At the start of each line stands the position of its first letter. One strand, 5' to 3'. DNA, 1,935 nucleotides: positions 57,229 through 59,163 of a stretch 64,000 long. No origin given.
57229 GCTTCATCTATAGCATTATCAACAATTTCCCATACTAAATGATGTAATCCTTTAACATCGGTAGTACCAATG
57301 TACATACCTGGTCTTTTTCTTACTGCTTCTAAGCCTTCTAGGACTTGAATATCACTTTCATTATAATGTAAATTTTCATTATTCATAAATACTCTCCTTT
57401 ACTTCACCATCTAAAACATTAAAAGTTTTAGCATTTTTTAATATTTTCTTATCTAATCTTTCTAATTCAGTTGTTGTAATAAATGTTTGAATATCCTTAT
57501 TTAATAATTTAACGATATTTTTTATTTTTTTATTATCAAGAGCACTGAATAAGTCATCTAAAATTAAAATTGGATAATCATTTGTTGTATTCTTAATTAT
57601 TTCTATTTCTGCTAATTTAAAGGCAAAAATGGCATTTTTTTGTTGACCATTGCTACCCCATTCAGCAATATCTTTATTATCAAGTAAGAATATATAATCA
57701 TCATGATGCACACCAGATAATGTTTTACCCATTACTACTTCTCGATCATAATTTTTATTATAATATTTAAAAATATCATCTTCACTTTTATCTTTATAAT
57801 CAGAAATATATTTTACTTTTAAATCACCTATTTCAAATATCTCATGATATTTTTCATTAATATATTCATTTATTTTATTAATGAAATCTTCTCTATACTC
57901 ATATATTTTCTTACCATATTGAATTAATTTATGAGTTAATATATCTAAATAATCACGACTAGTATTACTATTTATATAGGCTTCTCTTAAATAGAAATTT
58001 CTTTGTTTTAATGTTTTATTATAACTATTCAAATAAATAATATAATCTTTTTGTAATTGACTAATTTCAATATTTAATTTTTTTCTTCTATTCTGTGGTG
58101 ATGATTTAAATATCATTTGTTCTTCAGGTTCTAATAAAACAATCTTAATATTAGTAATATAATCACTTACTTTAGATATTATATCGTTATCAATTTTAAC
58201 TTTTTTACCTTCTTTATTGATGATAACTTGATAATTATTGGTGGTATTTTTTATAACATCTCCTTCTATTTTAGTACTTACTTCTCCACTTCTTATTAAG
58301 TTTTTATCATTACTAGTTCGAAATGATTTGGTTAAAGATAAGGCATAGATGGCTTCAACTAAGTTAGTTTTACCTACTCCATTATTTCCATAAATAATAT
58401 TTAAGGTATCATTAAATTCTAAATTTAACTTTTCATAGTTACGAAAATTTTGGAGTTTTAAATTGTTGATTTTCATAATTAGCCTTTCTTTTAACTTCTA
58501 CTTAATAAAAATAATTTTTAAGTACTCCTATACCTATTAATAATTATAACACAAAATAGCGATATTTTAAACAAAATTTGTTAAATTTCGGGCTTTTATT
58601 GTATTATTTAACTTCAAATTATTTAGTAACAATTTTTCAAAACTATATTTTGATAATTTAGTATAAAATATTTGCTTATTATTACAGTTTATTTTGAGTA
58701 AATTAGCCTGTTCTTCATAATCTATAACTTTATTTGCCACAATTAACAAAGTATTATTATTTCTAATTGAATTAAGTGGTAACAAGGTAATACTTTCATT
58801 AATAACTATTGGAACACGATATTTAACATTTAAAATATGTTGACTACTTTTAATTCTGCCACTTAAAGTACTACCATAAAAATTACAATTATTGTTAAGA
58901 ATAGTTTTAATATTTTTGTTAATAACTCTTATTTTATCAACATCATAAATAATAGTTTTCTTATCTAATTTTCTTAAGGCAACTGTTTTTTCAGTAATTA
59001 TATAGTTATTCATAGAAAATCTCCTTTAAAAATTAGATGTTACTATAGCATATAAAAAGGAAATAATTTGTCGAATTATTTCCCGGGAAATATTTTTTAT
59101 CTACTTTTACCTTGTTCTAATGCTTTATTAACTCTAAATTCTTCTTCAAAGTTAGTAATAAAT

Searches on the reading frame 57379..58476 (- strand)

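Call 7: search_protein_families(library=ncbifam, proteins=[window:57379-58476:-])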
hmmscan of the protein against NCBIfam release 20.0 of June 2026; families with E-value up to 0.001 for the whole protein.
window:57379-58476:- (365 aa): 14 families
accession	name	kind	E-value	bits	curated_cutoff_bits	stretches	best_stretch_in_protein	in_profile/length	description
TIGR00611.2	recf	equivalog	2.6e-95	319.5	172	1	3-336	1-339/339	DNA replication/repair protein RecF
NF010680.0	PRK14079.1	equivalog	2.2e-50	171.7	386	1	1-338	1-328/349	recombination protein F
NF041034.1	Rad50_Sulf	equivalog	2.2e-11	42.4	1000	1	1-99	1-95/872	DNA double-strand break repair ATPase Rad50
NF003034.1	PRK03918.1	equivalog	4e-10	38.3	700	1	1-89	1-91/878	DNA double-strand break repair ATPase Rad50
NF041760.1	PtuA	equivalog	1.7e-09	37.1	500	1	2-87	51-130/524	retron Ec78 anti-phage system effector ATPase PtuA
NF002244.0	PRK01156.1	equivalog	2.5e-09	35.8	847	1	1-100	1-100/895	DNA double-strand break repair ATPase Rad50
NF002572.0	PRK02224.1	equivalog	2.6e-09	35.9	1087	1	1-72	1-72/888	DNA double-strand break repair ATPase Rad50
NF045487.1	ASRP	equivalog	2.6e-08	32.9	300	1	16-99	7-87/593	archaea-specific SMC-related protein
NF041035.1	Rad50_Halo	equivalog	1e-07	30.8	1000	1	1-74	1-74/883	DNA double-strand break repair ATPase Rad50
NF053563.1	Rkd4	equivalog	1.1e-06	27.1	860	1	2-46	2-47/747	arcadin-4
TIGR00634.1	recN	equivalog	4.6e-06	25.8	407.85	1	3-94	2-90/563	DNA repair protein RecN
TIGR00618.1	sbcc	subfamily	0.0001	20.4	478.5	1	1-57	1-61/1043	exonuclease subunit SbcC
TIGR02324.1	CP_lyasePhnL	equivalog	0.00012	21.6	256.3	0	291-329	158-196/224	phosphonate C-P lyase system protein PhnL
NF010061.0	PRK13538.1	equivalog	0.0002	20.9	195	0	17-50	24-58/211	cytochrome c biogenesis heme-transporting ATPase CcmA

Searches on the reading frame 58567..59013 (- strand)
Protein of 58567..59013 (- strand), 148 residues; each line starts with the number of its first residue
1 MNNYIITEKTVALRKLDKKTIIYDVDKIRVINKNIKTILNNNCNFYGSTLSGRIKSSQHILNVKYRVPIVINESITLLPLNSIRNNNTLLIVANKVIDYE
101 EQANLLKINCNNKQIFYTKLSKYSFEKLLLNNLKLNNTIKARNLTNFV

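Call 7: search_protein_families(library=ncbifam, proteins=[window:58567-59013:-])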
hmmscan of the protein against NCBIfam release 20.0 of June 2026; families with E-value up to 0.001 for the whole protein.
window:58567-59013:- (148 aa): 0 families

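Call 68: search_protein_families(library=pfam, max_evalue=0.000001, proteins=[window:58567-59013:-])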
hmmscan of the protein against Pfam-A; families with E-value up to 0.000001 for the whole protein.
window:58567-59013:- (148 aa): 1 family
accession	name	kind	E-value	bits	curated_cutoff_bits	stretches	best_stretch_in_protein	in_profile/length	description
PF06338.17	ComK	-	1.1e-15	58.2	22.3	1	2-142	2-150/152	ComK protein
